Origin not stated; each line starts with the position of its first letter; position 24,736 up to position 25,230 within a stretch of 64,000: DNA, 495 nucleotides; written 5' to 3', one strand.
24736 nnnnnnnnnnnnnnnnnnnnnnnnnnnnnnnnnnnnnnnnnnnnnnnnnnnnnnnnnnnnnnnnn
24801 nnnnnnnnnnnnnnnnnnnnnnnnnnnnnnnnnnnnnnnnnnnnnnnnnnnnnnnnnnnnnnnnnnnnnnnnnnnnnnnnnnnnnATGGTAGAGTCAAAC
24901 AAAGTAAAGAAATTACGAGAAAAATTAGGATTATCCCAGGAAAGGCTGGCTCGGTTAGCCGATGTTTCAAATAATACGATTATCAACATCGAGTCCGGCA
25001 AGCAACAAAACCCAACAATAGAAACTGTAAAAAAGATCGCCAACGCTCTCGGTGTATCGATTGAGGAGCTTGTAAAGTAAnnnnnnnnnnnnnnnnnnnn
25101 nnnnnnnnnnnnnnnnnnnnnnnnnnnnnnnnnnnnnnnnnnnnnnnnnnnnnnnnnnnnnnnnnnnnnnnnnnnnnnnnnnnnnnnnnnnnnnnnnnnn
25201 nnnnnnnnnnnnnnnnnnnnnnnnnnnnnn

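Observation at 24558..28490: AT-rich 3.5-kb cargo bracketed by 227/228-bp near-perfect inverted repeats that begin inside the 3' end of tRNA-Gln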

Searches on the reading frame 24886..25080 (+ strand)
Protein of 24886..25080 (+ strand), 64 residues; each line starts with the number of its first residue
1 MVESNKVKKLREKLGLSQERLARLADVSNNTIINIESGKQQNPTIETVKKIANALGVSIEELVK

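Call 6: search_protein_families(library=pfam, proteins=[window:24886-25080:+], max_evalue=0.01)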
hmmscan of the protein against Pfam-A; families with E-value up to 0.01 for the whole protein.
window:24886-25080:+ (64 aa): 11 families
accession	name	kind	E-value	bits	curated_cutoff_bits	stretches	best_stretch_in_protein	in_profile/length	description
PF01381.28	HTH_3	-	1.6e-20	73.3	23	1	7-62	1-55/55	Helix-turn-helix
PF12844.13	HTH_19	-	1.7e-16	60.3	30.2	1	6-63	3-59/64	Helix-turn-helix domain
PF13560.12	HTH_31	-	1.6e-12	47.9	27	1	8-62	7-61/64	Helix-turn-helix domain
PF13443.12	HTH_26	-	1.1e-09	38.8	22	1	7-63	2-58/63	Cro/C1-type HTH DNA-binding domain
PF07022.19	Phage_CI_repr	-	2.2e-05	25.1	22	1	7-63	3-58/65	Bacteriophage CI repressor helix-turn-helix domain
PF20432.4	Xre-like-HTH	-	0.00023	21.9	25.8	1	7-32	15-40/63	Antitoxin Xre-like helix-turn-helix domain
PF13413.12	HTH_25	-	0.00037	20.7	24.6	1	8-60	3-60/62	Helix-turn-helix domain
PF14590.12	DUF4447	-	0.00041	20.6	27.2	1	6-51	11-55/166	Domain of unknown function (DUF4447)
PF01476.26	LysM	-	0.0031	17.9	20.9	0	46-63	7-24/43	LysM domain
PF13744.12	HTH_37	-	0.0052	17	27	1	7-60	23-76/80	Helix-turn-helix domain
PF15731.11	MqsA_antitoxin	-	0.0072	16.9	30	1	2-44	69-111/131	Antitoxin component of bacterial toxin-antitoxin system, MqsA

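Call 52: find_homologous_proteins(query=window:24886-25080:+, max_evalue=1e-10)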
Query window:24886-25080:+ (64 aa): 698 proteins with E <= 1e-10 among 704 candidates; the best 120 are listed.
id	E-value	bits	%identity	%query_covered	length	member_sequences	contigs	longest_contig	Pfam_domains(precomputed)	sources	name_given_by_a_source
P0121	3.4e-30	119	100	100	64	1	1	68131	PF12844.14,PF01381.29,PF07022.20,PF13560.13,PF13443.13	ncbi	-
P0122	6.9e-30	118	98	100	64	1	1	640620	PF12844.14,PF01381.29,PF13560.13,PF13443.13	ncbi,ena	-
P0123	7.8e-30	118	98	100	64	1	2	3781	PF12844.14,PF01381.29,PF07022.20,PF13560.13,PF13443.13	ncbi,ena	-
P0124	7.8e-30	118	98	100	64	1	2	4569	PF12844.14,PF01381.29,PF07022.20,PF13560.13,PF13443.13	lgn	-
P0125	1.2e-29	117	98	100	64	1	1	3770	PF12844.14,PF01381.29,PF07022.20,PF13560.13,PF13443.13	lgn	-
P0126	3.0e-29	116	97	100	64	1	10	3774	PF12844.14,PF01381.29,PF07022.20,PF13560.13,PF13443.13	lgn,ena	-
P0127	3.0e-29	116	97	100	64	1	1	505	PF12844.14,PF01381.29,PF07022.20,PF13560.13,PF13443.13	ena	-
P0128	2.1e-28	113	89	100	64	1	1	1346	PF12844.14,PF01381.29,PF07022.20,PF13560.13,PF13443.13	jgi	-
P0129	4.0e-28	113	94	100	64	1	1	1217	PF12844.14,PF01381.29,PF07022.20,PF13560.13,PF13443.13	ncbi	-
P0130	4.1e-28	113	89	100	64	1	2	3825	PF12844.14,PF01381.29,PF07022.20,PF13560.13,PF13443.13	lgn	-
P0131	4.4e-28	112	95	100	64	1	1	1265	PF12844.14,PF01381.29,PF07022.20,PF13560.13,PF13443.13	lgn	-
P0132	9.6e-28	111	94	98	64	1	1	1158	PF12844.14,PF01381.29,PF07022.20,PF13560.13,PF13443.13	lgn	-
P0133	1.6e-27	111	92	100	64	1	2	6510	PF12844.14,PF01381.29,PF07022.20,PF13560.13,PF13443.13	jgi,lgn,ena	jgi:DNA-binding XRE family transcriptional regulator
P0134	2.1e-27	110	91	100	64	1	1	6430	PF12844.14,PF01381.29,PF07022.20,PF13560.13,PF13443.13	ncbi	ncbi:MAG: helix-turn-helix transcriptional regulator [Candidatus Paceibacterota bacterium]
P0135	2.1e-27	110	88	100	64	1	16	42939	PF12844.14,PF01381.29,PF07022.20,PF13560.13,PF13443.13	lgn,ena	-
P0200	2.7e-23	98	81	100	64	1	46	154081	PF12844.14,PF01381.29,PF24250.2,PF07022.20,PF13560.13,PF13443.13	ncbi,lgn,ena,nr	ncbi:XRE family transcriptional regulator [TM7 phylum sp. oral taxon 349]|nr:XRE family transcriptio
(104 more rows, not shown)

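Call 53: find_encoding_contigs(protein=P0122, flank=10000, max_places=4)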
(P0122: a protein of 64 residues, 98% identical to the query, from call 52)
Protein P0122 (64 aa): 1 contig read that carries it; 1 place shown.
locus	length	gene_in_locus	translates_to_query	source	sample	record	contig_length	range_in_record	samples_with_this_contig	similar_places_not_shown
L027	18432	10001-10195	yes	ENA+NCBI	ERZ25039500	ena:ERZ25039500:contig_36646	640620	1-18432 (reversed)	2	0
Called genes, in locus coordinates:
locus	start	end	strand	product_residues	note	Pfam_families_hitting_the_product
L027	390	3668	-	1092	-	PF00580:UvrD-helicase, PF13245:AAA_19, PF13604:AAA_30 (faint), PF13361:UvrD_C, PF13538:UvrD_C_2 (faint), PF12705:PDDEXK_1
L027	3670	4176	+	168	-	-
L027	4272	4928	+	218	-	-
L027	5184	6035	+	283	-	-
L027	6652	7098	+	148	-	-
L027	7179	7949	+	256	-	PF06966:DUF1295, PF02544:Steroid_dh (weak)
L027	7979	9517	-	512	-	PF00239:Resolvase, PF07508:Recombinase, PF13408:Zn_ribbon_recom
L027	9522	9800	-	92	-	-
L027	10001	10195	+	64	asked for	PF12844:HTH_19, PF13443:HTH_26, PF13560:HTH_31, PF01381:HTH_3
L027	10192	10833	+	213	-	PF09499:RE_ApaLI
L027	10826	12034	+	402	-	PF01555:N6_N4_Mtase, PF02086:MethyltransfD12 (weak), PF13847:Methyltransf_31 (weak)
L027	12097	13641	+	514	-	PF13175:AAA_15, PF13304:AAA_21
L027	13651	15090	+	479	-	PF09903:DUF2130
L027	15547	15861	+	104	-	PF18916:Lycopene_cyc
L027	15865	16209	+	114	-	-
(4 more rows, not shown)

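Call 54: find_encoding_contigs(protein=P0126, flank=10000, max_places=10)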
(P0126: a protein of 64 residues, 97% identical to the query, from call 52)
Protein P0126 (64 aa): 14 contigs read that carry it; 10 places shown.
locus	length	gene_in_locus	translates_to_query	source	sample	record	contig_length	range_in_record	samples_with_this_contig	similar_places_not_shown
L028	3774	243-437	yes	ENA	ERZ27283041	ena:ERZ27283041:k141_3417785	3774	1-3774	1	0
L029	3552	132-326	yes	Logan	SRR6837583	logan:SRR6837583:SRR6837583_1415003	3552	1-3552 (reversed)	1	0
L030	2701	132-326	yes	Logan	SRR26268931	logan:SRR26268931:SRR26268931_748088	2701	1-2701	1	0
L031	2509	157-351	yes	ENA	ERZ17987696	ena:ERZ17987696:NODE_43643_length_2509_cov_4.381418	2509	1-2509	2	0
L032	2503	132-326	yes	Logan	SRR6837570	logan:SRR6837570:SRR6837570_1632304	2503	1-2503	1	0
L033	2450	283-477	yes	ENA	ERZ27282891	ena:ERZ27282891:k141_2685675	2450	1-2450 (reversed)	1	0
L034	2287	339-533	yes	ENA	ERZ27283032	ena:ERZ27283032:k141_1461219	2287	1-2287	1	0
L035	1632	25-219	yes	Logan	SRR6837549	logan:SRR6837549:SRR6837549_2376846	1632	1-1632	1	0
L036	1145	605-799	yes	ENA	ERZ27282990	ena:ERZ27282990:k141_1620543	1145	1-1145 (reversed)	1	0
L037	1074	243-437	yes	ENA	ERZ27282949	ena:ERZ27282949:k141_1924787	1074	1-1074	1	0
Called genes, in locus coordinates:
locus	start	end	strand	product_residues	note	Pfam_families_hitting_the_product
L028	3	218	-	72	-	?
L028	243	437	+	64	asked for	PF07022:Phage_CI_repr (weak), PF12844:HTH_19, PF13443:HTH_26, PF13560:HTH_31, PF01381:HTH_3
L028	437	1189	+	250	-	PF02086:MethyltransfD12 (faint), PF01555:N6_N4_Mtase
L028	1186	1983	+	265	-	PF15515:MvaI_BcnI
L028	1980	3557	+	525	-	PF13175:AAA_15, PF13304:AAA_21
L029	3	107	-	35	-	?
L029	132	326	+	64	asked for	PF07022:Phage_CI_repr (weak), PF12844:HTH_19, PF13443:HTH_26, PF13560:HTH_31, PF01381:HTH_3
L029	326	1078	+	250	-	PF02086:MethyltransfD12 (faint), PF01555:N6_N4_Mtase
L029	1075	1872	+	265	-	PF15515:MvaI_BcnI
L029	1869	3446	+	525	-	PF13175:AAA_15, PF13304:AAA_21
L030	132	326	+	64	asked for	PF07022:Phage_CI_repr (weak), PF12844:HTH_19, PF13443:HTH_26, PF13560:HTH_31, PF01381:HTH_3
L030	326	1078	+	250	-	PF02086:MethyltransfD12 (faint), PF01555:N6_N4_Mtase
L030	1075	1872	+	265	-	PF15515:MvaI_BcnI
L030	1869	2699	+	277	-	?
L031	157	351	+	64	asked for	PF07022:Phage_CI_repr (weak), PF12844:HTH_19, PF13443:HTH_26, PF13560:HTH_31, PF01381:HTH_3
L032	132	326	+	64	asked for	PF07022:Phage_CI_repr (weak), PF12844:HTH_19, PF13443:HTH_26, PF13560:HTH_31, PF01381:HTH_3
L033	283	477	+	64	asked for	PF07022:Phage_CI_repr (weak), PF12844:HTH_19, PF13443:HTH_26, PF13560:HTH_31, PF01381:HTH_3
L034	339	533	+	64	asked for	PF07022:Phage_CI_repr (weak), PF12844:HTH_19, PF13443:HTH_26, PF13560:HTH_31, PF01381:HTH_3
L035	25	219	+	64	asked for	PF07022:Phage_CI_repr (weak), PF12844:HTH_19, PF13443:HTH_26, PF13560:HTH_31, PF01381:HTH_3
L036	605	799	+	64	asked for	PF07022:Phage_CI_repr (weak), PF12844:HTH_19, PF13443:HTH_26, PF13560:HTH_31, PF01381:HTH_3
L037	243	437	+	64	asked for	PF07022:Phage_CI_repr (weak), PF12844:HTH_19, PF13443:HTH_26, PF13560:HTH_31, PF01381:HTH_3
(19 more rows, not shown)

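Call 62: find_encoding_contigs(protein=P0135, flank=10000, max_places=8)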
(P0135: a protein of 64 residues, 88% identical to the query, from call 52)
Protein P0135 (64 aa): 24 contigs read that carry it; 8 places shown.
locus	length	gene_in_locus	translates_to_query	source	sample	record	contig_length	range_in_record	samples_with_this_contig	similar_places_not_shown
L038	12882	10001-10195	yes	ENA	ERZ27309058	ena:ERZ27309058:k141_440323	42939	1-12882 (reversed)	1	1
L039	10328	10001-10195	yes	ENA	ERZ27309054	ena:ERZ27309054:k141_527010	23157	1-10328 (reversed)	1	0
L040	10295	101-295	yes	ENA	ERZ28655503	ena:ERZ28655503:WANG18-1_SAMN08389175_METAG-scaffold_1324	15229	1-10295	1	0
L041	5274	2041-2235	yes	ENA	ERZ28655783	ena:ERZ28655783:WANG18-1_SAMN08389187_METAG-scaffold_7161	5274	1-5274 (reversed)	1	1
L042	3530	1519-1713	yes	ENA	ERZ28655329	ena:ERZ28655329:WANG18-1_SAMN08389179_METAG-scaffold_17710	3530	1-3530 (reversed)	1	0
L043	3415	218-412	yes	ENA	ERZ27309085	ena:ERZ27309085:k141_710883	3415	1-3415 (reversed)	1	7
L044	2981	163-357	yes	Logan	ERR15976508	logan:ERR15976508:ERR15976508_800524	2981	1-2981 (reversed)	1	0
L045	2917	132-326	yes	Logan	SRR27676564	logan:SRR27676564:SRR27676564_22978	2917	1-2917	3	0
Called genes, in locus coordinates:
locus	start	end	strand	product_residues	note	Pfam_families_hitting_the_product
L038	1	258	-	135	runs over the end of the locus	-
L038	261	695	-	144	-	PF03946:Ribosomal_L11_N, PF00298:Ribosomal_L11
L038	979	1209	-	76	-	-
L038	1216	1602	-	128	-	-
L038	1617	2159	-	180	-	PF02357:NusG, PF00467:KOW (faint)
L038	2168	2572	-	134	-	PF00584:SecE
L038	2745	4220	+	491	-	PF13506:Glyco_transf_21 (weak), PF00535:Glycos_transf_2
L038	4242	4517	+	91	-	-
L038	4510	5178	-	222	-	PF01863:YgjP-like, PF10263:SprT-like (weak)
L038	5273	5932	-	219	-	PF01591:6PF2K (faint), PF06414:Zeta_toxin (weak), PF08433:KTI12 (weak), PF13238:AAA_18, PF13671:AAA_33, PF13207:AAA_17 (weak)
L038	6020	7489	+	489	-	PF03109:ABC1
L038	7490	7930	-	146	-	-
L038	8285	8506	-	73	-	-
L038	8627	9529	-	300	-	PF00239:Resolvase, PF07508:Recombinase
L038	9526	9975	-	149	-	-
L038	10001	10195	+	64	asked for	PF07022:Phage_CI_repr (weak), PF12844:HTH_19, PF13443:HTH_26, PF13560:HTH_31, PF01381:HTH_3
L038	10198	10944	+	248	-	PF02086:MethyltransfD12 (faint), PF01555:N6_N4_Mtase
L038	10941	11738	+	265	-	PF15515:MvaI_BcnI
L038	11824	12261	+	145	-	-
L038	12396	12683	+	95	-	PF13031:DUF3892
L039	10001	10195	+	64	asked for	PF07022:Phage_CI_repr (weak), PF12844:HTH_19, PF13443:HTH_26, PF13560:HTH_31, PF01381:HTH_3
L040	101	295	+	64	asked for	PF07022:Phage_CI_repr (weak), PF12844:HTH_19, PF13443:HTH_26, PF13560:HTH_31, PF01381:HTH_3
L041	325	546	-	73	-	-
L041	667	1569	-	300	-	PF00239:Resolvase, PF07508:Recombinase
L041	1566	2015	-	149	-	-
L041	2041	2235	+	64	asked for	PF07022:Phage_CI_repr (weak), PF12844:HTH_19, PF13443:HTH_26, PF13560:HTH_31, PF01381:HTH_3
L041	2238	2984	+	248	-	PF02086:MethyltransfD12 (faint), PF01555:N6_N4_Mtase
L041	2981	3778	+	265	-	PF15515:MvaI_BcnI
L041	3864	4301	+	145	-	-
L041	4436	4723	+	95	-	PF13031:DUF3892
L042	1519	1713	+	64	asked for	PF07022:Phage_CI_repr (weak), PF12844:HTH_19, PF13443:HTH_26, PF13560:HTH_31, PF01381:HTH_3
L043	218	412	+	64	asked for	PF07022:Phage_CI_repr (weak), PF12844:HTH_19, PF13443:HTH_26, PF13560:HTH_31, PF01381:HTH_3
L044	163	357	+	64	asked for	PF07022:Phage_CI_repr (weak), PF12844:HTH_19, PF13443:HTH_26, PF13560:HTH_31, PF01381:HTH_3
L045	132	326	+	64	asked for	PF07022:Phage_CI_repr (weak), PF12844:HTH_19, PF13443:HTH_26, PF13560:HTH_31, PF01381:HTH_3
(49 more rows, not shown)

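Call 63: find_encoding_contigs(protein=P0200, flank=10000, max_places=6)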
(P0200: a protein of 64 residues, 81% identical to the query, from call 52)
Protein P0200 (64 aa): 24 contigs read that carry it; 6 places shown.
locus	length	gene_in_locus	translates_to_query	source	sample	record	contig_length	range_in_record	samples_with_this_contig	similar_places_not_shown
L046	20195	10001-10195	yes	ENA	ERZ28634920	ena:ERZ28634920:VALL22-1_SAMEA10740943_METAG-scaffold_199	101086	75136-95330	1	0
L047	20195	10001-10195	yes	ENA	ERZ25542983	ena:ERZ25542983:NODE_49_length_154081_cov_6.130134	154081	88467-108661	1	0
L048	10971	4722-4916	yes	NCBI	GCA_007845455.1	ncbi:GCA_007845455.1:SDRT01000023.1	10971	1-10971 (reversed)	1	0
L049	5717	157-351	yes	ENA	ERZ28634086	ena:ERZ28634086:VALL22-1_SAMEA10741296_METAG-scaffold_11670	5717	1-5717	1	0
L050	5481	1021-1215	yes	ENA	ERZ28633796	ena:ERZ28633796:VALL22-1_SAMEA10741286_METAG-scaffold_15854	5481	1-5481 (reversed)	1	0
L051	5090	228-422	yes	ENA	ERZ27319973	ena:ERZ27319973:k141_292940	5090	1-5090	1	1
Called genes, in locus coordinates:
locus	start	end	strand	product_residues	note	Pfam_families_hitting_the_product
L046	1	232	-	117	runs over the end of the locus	-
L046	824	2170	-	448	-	PF05958:tRNA_U5-meth_tr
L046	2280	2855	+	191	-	PF00657:Lipase_GDSL (faint), PF13472:Lipase_GDSL_2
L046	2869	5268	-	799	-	PF09364:XFP_N, PF03894:XFP, PF09363:XFP_C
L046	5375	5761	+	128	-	PF14229:DUF4332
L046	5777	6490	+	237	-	PF00398:RrnaAD, PF05175:MTS (weak), PF13847:Methyltransf_31 (weak), PF13649:Methyltransf_25 (weak)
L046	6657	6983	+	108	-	-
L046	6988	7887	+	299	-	PF02153:PDH_N, PF20463:PDH_C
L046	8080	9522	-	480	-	PF00239:Resolvase, PF07508:Recombinase, PF13408:Zn_ribbon_recom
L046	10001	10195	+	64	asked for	PF13560:HTH_31, PF24250:HVO_2718 (weak), PF07022:Phage_CI_repr (weak), PF12844:HTH_19, PF13443:HTH_26, PF01381:HTH_3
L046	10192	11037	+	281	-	PF01555:N6_N4_Mtase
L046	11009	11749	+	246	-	PF14511:RE_EcoO109I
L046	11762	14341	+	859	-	PF02463:SMC_N (faint)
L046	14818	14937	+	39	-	-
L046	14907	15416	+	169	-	-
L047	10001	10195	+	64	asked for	PF13560:HTH_31, PF24250:HVO_2718 (weak), PF07022:Phage_CI_repr (weak), PF12844:HTH_19, PF13443:HTH_26, PF01381:HTH_3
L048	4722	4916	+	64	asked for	PF13560:HTH_31, PF24250:HVO_2718 (weak), PF07022:Phage_CI_repr (weak), PF12844:HTH_19, PF13443:HTH_26, PF01381:HTH_3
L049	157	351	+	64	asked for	PF13560:HTH_31, PF24250:HVO_2718 (weak), PF07022:Phage_CI_repr (weak), PF12844:HTH_19, PF13443:HTH_26, PF01381:HTH_3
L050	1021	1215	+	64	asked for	PF13560:HTH_31, PF24250:HVO_2718 (weak), PF07022:Phage_CI_repr (weak), PF12844:HTH_19, PF13443:HTH_26, PF01381:HTH_3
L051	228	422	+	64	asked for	PF13560:HTH_31, PF24250:HVO_2718 (weak), PF07022:Phage_CI_repr (weak), PF12844:HTH_19, PF13443:HTH_26, PF01381:HTH_3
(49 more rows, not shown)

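Call 103: find_encoding_contigs(protein=P0124, flank=10000, max_places=6)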
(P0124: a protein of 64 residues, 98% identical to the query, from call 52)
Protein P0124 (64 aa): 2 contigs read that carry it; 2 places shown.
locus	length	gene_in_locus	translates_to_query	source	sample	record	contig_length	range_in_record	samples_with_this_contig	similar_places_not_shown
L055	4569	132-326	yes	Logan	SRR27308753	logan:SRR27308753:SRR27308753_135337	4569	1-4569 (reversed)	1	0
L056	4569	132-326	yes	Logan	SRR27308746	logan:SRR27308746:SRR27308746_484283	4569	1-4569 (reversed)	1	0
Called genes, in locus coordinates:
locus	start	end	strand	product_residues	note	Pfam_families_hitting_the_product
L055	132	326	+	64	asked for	PF07022:Phage_CI_repr (weak), PF12844:HTH_19, PF13443:HTH_26, PF13560:HTH_31, PF01381:HTH_3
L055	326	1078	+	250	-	PF02086:MethyltransfD12 (faint), PF01555:N6_N4_Mtase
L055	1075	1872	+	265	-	PF15515:MvaI_BcnI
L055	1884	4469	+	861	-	PF02463:SMC_N (faint), PF13304:AAA_21 (weak)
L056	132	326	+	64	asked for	PF07022:Phage_CI_repr (weak), PF12844:HTH_19, PF13443:HTH_26, PF13560:HTH_31, PF01381:HTH_3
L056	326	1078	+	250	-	PF02086:MethyltransfD12 (faint), PF01555:N6_N4_Mtase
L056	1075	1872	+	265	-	PF15515:MvaI_BcnI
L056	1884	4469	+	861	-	PF02463:SMC_N (faint), PF13304:AAA_21 (weak)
